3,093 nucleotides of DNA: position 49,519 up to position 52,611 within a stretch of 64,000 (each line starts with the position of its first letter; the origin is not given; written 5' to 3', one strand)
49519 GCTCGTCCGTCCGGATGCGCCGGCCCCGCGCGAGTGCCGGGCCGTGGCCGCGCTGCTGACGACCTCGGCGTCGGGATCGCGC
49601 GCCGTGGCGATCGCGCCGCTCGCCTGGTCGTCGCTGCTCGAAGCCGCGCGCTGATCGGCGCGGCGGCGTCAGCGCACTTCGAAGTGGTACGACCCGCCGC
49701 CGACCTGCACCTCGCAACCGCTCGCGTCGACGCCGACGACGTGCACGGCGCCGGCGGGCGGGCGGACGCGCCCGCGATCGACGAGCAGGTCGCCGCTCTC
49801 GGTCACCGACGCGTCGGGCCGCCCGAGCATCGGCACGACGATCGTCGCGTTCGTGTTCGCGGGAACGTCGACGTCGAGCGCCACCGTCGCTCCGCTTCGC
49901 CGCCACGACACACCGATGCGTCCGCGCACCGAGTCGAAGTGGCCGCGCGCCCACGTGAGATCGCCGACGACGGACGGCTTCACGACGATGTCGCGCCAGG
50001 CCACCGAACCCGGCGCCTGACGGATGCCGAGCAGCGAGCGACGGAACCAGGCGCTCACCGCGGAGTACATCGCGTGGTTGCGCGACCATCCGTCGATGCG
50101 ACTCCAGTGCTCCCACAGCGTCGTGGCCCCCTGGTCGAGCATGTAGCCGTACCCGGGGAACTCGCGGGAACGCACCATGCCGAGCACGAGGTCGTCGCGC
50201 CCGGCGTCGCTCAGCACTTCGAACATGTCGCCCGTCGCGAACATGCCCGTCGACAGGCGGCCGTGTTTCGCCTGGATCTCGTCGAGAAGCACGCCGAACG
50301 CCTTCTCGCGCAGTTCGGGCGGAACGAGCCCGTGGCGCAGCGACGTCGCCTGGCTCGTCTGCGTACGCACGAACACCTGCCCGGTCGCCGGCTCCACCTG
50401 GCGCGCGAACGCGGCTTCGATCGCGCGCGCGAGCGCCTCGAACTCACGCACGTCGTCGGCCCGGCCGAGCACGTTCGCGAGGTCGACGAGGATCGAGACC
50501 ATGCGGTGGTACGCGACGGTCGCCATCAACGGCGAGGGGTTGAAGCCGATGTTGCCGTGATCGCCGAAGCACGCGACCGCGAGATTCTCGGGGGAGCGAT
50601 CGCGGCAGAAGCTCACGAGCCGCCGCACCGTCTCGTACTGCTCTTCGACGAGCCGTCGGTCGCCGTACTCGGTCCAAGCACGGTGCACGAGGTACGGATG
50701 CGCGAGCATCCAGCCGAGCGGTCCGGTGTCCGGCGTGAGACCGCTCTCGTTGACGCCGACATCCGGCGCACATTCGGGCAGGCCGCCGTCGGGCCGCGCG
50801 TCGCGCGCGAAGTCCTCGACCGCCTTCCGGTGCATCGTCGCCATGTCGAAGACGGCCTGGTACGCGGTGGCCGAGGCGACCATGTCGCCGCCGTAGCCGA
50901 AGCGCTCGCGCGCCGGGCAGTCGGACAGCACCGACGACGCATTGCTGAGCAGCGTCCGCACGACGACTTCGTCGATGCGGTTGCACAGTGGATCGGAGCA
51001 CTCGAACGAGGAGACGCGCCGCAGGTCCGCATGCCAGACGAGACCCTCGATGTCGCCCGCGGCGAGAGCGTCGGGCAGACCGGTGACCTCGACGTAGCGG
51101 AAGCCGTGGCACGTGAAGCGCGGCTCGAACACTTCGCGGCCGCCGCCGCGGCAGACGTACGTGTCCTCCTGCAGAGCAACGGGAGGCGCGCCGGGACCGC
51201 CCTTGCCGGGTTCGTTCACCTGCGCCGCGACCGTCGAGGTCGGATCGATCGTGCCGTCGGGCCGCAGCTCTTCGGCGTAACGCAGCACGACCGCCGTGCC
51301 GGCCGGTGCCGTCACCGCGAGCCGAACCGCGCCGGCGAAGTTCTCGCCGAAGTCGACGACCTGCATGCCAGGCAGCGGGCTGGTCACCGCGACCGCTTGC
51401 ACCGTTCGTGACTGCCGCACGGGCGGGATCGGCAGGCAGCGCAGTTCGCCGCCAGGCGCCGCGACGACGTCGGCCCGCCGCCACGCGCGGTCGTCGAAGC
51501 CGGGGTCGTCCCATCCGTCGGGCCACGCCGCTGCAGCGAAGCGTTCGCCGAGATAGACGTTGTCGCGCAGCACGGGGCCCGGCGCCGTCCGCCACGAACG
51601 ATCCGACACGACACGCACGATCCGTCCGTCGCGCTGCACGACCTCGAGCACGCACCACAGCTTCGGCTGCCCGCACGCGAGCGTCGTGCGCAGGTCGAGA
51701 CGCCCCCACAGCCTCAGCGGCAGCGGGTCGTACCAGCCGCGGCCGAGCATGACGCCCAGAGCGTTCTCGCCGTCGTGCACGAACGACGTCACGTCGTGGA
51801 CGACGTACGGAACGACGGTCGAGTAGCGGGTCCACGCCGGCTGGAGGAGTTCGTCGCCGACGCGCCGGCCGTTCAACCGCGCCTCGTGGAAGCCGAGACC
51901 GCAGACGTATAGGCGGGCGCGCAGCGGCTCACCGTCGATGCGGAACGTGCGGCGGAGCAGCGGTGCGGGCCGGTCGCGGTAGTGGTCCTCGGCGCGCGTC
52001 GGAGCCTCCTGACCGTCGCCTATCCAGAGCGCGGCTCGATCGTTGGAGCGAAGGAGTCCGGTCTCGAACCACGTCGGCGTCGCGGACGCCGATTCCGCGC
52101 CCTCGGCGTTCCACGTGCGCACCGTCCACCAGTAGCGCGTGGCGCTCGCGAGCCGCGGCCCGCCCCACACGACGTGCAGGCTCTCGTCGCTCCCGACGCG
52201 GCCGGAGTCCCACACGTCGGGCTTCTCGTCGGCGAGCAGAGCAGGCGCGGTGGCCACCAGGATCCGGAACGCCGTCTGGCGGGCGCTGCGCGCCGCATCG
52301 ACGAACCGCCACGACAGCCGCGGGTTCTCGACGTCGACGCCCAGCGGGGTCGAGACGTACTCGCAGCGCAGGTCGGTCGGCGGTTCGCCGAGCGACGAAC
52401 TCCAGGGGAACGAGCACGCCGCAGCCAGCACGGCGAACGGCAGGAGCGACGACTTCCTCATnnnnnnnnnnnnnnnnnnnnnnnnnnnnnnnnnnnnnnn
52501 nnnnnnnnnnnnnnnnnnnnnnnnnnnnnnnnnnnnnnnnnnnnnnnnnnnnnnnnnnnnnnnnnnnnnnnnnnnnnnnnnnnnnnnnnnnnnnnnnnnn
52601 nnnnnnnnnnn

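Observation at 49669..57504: Four-gene ATGA-coupled operon: atypical GalK-like kinase, MDR dehydrogenase, AdoHcyase-like 806-aa protein, GH78 rhamnosidase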

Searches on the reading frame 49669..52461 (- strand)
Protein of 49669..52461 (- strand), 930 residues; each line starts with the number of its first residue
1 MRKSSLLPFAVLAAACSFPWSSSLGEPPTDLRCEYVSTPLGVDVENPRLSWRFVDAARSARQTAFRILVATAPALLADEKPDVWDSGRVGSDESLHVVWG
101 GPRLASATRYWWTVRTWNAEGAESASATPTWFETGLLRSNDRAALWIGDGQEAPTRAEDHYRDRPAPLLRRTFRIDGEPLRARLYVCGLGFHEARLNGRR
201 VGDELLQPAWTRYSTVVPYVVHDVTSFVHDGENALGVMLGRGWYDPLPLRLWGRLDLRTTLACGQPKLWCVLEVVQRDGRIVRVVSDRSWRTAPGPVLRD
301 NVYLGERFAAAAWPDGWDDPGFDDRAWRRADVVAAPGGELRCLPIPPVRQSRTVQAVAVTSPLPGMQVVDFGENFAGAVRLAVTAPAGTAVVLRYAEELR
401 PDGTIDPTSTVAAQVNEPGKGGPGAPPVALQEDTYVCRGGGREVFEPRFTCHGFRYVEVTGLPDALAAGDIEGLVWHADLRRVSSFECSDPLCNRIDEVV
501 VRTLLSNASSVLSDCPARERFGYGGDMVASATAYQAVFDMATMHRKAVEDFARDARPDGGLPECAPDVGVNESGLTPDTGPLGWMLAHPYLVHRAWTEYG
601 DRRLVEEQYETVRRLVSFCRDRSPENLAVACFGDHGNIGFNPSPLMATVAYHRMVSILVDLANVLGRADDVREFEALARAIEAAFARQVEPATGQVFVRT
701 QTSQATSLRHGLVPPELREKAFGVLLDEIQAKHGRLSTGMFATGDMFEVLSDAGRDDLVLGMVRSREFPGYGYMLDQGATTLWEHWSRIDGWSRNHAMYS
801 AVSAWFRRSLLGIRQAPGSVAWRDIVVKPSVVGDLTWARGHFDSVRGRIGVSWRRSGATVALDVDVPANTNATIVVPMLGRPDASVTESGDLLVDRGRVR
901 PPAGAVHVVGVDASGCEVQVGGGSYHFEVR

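Call 7: search_protein_families(library=pfam, proteins=[window:49669-52461:-], max_evalue=0.01)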
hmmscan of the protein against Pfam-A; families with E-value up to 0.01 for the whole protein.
window:49669-52461:- (930 aa): 5 families
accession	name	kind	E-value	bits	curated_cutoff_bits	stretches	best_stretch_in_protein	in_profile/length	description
PF17389.8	Bac_rhamnosid6H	-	1.2e-71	242.2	24.5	1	482-809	2-338/339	Bacterial alpha-L-rhamnosidase 6 hairpin glycosidase domain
PF08531.16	Bac_rhamnosid_N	-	1.1e-46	159.3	25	1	179-350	3-170/172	Alpha-L-rhamnosidase N-terminal domain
PF25788.1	Ig_Rha78A_N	-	2.5e-36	124.6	27.4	1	28-137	1-104/105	Rha78A-like, N-terminal immunoglobulin domain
PF05592.18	Bac_rhamnosid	-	2e-23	82.7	22.2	1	365-476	6-101/102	Bacterial alpha-L-rhamnosidase concanavalin-like domain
PF17390.7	Bac_rhamnosid_C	-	8.7e-20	70.8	22.1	1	812-884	1-71/78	Bacterial alpha-L-rhamnosidase C-terminal domain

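Call 8: search_protein_families(library=ncbifam, proteins=[window:49669-52461:-], max_evalue=0.01)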
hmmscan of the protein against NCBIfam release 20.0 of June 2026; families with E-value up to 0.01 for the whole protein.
window:49669-52461:- (930 aa): 2 families
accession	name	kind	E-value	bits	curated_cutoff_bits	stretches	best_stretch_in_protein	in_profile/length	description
NF041573.1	rhamnosid_Stmyc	equivalog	2.1e-167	558.8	1720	2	164-887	299-1003/1028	alpha-L-rhamnosidase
NF041572.1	rhamnosid_Flavobac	equivalog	2.5e-114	383.3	1800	1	29-876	27-900/946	alpha-L-rhamnosidase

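Call 28: search_protein_families(library=padloc, proteins=[window:49669-52461:-], max_evalue=0.01)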
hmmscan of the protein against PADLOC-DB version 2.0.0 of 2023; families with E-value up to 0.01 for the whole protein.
window:49669-52461:- (930 aa): 0 families
